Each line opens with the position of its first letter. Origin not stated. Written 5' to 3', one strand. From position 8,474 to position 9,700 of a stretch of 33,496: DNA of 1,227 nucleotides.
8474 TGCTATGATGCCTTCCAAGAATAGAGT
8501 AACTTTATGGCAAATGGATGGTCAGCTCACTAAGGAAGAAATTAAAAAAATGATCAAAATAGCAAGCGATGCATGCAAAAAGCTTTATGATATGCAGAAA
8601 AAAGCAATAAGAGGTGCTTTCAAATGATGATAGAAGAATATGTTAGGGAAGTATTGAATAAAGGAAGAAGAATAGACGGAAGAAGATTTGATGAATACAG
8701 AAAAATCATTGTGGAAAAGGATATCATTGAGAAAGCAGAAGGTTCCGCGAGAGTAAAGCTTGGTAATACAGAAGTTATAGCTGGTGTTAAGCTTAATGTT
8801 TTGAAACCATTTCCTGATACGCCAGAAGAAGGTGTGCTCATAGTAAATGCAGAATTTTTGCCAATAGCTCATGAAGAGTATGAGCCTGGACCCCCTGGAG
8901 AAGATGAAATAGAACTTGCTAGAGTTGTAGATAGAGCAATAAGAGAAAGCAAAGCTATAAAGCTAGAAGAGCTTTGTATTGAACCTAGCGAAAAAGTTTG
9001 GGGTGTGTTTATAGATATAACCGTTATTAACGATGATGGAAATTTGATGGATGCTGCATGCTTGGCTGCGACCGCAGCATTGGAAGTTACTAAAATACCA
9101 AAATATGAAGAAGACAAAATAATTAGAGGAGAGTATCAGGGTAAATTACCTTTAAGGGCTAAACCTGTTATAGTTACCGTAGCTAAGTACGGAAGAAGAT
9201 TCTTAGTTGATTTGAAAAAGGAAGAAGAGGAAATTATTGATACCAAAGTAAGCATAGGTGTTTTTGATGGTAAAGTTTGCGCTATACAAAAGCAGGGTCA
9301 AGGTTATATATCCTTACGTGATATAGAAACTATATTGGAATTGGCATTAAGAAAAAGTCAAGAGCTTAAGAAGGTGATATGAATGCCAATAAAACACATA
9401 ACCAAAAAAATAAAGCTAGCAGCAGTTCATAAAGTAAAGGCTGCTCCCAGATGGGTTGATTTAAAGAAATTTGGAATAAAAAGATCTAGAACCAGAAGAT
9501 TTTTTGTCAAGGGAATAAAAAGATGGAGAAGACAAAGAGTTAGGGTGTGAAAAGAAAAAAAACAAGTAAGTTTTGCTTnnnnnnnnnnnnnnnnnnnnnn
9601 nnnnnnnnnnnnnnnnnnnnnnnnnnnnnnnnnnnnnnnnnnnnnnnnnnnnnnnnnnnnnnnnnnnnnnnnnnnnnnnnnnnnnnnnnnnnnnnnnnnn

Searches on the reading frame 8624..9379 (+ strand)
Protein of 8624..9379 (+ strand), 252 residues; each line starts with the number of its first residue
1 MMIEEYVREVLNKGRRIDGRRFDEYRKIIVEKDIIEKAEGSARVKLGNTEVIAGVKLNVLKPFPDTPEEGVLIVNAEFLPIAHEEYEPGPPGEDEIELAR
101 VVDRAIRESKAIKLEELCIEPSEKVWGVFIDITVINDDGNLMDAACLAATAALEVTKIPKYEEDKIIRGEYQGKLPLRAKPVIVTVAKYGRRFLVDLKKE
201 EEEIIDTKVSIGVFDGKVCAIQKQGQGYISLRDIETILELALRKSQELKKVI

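Call 59: list_cluster_members(proteins=[window:8624-9379:+, window:9383-9547:+, window:7923-8624:+])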
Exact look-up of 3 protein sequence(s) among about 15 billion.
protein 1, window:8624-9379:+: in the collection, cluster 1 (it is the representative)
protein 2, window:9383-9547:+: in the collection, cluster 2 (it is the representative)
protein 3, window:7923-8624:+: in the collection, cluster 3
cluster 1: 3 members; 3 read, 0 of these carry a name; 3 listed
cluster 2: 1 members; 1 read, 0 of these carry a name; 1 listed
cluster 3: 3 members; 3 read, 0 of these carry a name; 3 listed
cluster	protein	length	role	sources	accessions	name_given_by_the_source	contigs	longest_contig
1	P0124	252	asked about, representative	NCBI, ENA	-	-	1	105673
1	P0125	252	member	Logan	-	-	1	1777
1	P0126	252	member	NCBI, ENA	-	-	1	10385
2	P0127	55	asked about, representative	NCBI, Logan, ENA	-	-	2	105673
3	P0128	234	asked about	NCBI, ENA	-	-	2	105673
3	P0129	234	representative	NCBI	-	-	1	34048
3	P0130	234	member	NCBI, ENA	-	-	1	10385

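Call 60: find_encoding_contigs(protein=P0129, flank=6000, max_places=3)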
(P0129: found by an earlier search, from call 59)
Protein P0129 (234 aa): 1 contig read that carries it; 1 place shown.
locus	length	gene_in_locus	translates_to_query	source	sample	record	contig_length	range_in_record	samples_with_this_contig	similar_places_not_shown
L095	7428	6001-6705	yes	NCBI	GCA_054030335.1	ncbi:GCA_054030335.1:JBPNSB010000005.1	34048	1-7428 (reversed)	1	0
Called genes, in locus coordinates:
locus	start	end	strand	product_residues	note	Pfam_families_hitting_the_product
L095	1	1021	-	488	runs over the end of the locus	PF28494:GlyRS_ins_1 (faint), PF00587:tRNA-synt_2b, PF03129:HGTP_anticodon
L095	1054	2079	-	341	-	PF00752:XPG_N, PF00867:XPG_I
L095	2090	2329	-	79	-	-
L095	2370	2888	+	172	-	PF00827:Ribosomal_L15e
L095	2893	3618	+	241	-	PF01876:RNase_P_p30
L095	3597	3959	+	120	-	PF01900:RNase_P_Rpp14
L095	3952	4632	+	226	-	PF10584:Proteasome_A_N, PF00227:Proteasome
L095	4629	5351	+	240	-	PF01172:SBDS_N, PF09377:SBDS_domain_II, PF20268:SBDS_C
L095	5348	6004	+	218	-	PF22625:ECR1_N_2, PF21266:S1_RRP4 (weak), PF00013:KH_1, PF15985:KH_6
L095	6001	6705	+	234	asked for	PF01138:RNase_PH, PF03725:RNase_PH_C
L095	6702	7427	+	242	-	?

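Call 61: find_encoding_contigs(protein=P0125, flank=3000, max_places=3)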
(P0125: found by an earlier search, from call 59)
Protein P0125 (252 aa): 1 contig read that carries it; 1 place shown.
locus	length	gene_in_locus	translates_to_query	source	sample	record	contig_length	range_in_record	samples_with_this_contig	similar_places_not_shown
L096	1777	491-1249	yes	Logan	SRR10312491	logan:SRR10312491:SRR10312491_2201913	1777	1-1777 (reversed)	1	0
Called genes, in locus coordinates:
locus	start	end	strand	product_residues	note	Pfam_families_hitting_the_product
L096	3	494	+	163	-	?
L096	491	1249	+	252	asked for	PF01138:RNase_PH, PF03725:RNase_PH_C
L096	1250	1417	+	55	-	-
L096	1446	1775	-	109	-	?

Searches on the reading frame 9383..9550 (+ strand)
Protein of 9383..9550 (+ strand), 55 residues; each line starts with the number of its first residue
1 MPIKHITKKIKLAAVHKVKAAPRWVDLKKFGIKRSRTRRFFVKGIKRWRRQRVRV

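Call 67: search_protein_families(library=pfam, proteins=[window:9383-9550:+], max_evalue=0.1)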
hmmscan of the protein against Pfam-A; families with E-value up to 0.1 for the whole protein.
window:9383-9550:+ (55 aa): 0 families

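Call 69: search_protein_families(library=ncbifam, proteins=[window:9383-9550:+], max_evalue=1)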
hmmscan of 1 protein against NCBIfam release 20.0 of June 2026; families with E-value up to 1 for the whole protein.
window:9383-9550:+ (55 aa): 0 families
